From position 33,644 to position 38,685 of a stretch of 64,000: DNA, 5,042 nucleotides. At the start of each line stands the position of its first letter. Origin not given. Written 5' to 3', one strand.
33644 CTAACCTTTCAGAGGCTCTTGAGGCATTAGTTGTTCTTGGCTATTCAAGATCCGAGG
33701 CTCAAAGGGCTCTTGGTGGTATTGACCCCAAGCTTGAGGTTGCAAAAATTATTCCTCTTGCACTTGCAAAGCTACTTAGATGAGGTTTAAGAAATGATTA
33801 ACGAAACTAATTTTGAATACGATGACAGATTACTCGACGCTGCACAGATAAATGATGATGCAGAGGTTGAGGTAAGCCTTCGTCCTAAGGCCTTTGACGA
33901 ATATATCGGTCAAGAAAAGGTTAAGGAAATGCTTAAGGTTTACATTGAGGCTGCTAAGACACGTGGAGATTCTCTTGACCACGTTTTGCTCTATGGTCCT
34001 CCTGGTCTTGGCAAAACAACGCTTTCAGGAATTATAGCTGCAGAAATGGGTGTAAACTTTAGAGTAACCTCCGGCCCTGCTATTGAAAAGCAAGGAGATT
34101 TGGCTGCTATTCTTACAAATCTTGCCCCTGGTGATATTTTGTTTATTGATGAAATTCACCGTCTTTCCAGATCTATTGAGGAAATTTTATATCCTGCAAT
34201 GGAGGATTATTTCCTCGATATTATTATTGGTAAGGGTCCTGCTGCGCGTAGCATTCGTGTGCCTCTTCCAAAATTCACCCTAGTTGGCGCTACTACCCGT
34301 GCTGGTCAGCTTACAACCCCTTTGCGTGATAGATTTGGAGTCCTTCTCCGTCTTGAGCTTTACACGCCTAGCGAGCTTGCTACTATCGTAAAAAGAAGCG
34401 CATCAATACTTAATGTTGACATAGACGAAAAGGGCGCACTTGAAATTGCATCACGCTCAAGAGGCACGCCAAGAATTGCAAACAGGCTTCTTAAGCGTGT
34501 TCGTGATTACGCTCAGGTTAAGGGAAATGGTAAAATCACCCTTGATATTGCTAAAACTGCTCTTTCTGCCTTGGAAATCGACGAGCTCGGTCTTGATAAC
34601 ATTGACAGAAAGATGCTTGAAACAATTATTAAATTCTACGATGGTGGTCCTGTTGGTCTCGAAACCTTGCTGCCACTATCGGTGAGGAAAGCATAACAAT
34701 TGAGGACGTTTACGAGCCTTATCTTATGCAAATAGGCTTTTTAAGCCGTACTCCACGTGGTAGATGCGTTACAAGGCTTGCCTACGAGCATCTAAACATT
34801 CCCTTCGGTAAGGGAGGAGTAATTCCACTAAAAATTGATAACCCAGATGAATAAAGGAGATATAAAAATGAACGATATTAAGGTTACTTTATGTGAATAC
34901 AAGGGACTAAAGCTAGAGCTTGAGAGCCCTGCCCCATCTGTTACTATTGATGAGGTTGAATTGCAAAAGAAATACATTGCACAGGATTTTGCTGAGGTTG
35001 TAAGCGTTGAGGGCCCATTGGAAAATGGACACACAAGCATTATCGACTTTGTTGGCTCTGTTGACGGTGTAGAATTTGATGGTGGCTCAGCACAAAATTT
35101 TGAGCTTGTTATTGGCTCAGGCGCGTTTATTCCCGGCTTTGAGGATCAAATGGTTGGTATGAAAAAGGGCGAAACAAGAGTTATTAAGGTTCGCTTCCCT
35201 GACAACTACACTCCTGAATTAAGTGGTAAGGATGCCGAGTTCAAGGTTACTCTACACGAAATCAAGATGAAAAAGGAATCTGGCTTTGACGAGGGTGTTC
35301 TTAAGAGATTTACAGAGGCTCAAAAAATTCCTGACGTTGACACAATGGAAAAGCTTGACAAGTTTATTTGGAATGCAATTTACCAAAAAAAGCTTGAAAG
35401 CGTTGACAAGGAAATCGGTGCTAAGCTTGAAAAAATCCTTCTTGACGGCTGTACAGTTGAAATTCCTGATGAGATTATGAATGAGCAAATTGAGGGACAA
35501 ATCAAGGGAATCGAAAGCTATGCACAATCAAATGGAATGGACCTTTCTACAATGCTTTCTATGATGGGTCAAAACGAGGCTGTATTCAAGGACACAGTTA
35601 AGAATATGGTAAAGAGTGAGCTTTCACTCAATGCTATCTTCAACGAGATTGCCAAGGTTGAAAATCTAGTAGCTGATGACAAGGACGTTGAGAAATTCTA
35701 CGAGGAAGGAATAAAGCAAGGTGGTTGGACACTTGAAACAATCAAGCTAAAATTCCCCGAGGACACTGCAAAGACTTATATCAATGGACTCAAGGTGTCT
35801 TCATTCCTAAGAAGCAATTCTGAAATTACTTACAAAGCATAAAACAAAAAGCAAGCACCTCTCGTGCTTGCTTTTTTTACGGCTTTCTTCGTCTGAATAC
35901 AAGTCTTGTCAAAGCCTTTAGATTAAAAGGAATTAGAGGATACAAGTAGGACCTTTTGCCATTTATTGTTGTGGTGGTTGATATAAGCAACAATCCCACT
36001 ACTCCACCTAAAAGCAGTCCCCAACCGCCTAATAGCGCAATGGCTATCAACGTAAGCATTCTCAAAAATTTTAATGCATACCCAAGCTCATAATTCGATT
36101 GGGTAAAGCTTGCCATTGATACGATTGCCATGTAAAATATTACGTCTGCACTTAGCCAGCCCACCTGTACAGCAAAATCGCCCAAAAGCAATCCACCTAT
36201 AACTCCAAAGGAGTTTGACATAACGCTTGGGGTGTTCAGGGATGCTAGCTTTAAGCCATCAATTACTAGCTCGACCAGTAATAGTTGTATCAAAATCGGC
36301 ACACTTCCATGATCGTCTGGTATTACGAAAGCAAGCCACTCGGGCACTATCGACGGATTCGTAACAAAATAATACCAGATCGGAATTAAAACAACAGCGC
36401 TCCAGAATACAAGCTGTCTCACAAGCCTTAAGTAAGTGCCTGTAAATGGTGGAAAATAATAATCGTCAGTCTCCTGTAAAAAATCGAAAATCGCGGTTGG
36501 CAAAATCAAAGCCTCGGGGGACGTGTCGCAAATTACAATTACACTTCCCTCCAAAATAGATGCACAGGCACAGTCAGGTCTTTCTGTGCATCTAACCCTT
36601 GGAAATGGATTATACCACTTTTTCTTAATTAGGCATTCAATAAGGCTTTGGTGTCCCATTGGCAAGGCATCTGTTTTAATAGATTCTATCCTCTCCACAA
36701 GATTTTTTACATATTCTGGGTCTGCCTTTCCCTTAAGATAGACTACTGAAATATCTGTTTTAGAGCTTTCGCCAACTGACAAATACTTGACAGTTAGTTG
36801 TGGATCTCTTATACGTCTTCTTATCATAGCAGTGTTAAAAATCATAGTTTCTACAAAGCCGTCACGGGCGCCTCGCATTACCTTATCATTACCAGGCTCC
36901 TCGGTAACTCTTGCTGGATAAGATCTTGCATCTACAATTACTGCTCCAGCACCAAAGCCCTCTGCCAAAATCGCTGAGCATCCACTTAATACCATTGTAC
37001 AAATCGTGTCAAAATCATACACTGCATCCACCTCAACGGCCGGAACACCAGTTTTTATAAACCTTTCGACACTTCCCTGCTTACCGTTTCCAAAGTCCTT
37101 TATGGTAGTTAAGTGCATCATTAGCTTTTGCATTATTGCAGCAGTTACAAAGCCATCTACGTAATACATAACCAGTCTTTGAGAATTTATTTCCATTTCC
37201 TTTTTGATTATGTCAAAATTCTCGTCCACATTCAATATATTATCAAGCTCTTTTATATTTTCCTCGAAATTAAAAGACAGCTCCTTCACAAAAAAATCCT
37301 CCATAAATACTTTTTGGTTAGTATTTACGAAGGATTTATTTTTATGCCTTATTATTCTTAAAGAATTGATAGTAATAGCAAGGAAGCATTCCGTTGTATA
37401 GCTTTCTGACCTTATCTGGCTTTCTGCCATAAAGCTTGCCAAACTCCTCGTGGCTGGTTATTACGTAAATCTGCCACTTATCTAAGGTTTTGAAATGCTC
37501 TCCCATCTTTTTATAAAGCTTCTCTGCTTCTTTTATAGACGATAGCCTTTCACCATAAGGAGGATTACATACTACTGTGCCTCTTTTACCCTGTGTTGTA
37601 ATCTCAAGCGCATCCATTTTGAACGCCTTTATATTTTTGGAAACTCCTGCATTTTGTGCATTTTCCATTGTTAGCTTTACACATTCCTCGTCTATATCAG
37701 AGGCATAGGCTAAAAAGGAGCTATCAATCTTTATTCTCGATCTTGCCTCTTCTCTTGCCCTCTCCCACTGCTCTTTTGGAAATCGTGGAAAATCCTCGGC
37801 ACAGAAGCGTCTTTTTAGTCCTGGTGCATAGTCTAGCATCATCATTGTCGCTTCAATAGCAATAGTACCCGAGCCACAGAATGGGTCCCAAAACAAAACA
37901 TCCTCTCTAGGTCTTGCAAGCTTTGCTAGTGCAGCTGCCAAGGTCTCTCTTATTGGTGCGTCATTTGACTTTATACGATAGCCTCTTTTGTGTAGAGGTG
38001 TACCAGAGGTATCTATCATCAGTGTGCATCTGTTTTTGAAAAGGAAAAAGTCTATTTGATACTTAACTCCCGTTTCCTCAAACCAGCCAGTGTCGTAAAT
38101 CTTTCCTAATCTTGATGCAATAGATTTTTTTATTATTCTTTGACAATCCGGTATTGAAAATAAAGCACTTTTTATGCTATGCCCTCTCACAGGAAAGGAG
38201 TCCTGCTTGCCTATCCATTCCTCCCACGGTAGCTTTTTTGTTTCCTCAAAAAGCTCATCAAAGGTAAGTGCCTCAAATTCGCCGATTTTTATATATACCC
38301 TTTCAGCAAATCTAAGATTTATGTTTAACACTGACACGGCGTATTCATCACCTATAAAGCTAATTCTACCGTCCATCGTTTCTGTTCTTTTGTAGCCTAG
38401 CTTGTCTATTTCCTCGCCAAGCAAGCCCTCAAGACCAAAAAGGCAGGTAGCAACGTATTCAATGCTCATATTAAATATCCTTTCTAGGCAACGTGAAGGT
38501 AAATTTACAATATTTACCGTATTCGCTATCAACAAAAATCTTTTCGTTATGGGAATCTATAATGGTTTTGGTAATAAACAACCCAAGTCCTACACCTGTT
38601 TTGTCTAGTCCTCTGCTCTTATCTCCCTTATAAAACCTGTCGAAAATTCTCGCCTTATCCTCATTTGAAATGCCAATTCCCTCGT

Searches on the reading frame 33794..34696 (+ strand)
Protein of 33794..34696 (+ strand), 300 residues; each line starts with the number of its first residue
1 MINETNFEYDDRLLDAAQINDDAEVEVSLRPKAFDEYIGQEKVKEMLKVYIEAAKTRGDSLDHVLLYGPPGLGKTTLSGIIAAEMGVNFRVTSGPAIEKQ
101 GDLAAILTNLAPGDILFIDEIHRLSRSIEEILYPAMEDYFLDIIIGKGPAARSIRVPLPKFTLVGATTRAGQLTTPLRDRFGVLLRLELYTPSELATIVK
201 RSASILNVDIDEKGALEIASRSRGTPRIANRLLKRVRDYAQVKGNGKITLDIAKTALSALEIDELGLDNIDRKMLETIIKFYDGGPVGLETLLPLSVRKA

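Call 54: search_protein_families(library=pfam, proteins=[window:33794-34696:+], max_evalue=0.00001)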
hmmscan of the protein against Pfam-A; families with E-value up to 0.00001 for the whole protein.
window:33794-34696:+ (300 aa): 4 families
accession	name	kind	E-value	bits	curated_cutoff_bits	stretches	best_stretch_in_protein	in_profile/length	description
PF05496.18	RuvB_N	-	2.7e-81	271.4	27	1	29-187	1-159/159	Holliday junction DNA helicase RuvB P-loop domain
PF17864.7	AAA_lid_4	-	1.4e-34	118.1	27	1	190-263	1-74/74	RuvB AAA lid domain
PF00004.35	AAA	-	2.8e-20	73.5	21.2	1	64-187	1-129/131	ATPase family associated with various cellular activities (AAA)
PF07728.20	AAA_5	-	3e-09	37.4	22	1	63-181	1-139/139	AAA domain (dynein-related subfamily)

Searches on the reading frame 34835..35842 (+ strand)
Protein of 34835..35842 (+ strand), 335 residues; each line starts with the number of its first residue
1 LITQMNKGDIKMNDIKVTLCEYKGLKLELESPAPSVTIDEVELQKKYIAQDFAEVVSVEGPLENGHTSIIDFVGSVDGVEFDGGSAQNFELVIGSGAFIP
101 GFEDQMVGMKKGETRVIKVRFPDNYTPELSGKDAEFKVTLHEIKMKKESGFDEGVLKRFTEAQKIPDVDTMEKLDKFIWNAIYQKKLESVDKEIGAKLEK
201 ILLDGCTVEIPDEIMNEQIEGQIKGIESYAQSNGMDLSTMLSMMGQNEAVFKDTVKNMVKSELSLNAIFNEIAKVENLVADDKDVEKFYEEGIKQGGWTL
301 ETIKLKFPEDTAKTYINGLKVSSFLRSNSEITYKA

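Call 54: search_protein_families(library=pfam, proteins=[window:34835-35842:+], max_evalue=0.00001)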
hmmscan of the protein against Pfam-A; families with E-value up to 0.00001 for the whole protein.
window:34835-35842:+ (335 aa): 2 families
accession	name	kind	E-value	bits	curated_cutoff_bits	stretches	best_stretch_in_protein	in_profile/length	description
PF05698.19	Trigger_C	-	1.9e-17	64.2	22.7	1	170-305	1-136/162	Bacterial trigger factor protein (TF) C-terminus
PF00254.34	FKBP_C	-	2e-15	57.3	21.1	1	63-140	6-93/94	FKBP-type peptidyl-prolyl cis-trans isomerase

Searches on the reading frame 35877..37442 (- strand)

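Call 55: search_protein_families(library=pfam, proteins=[window:35877-37442:-], max_evalue=0.00001)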
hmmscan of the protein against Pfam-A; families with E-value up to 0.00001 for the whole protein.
window:35877-37442:- (521 aa): 1 family
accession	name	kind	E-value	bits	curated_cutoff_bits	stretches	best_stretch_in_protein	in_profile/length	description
PF03323.18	GerA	-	5.5e-132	441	27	1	71-518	8-455/466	Bacillus/Clostridium GerA spore germination protein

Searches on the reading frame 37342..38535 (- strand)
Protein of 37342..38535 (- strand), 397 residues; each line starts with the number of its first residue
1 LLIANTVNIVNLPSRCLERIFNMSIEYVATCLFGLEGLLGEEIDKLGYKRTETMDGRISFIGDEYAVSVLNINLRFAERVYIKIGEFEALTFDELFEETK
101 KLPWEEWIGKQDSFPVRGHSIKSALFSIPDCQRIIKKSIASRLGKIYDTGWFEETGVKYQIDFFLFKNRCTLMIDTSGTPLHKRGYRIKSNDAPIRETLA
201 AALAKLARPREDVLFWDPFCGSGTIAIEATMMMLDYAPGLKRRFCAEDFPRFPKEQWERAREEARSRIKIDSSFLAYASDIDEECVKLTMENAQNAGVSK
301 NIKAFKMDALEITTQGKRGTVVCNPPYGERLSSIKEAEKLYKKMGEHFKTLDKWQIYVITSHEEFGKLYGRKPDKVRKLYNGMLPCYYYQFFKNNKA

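Call 54: search_protein_families(library=pfam, proteins=[window:37342-38535:-], max_evalue=0.00001)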
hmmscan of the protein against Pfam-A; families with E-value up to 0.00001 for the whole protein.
window:37342-38535:- (397 aa): 3 families
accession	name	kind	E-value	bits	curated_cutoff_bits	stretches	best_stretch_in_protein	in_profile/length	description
PF01170.24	UPF0020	-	9.1e-50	169.5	22.3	1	184-388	1-195/197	RMKL-like, methyltransferase domain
PF22020.1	RlmL_1st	-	6.9e-18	64.8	27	1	26-81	1-55/55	RlmL ferredoxin-like domain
PF02926.22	THUMP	-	1.3e-16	61.2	20.6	1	91-175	3-84/84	THUMP domain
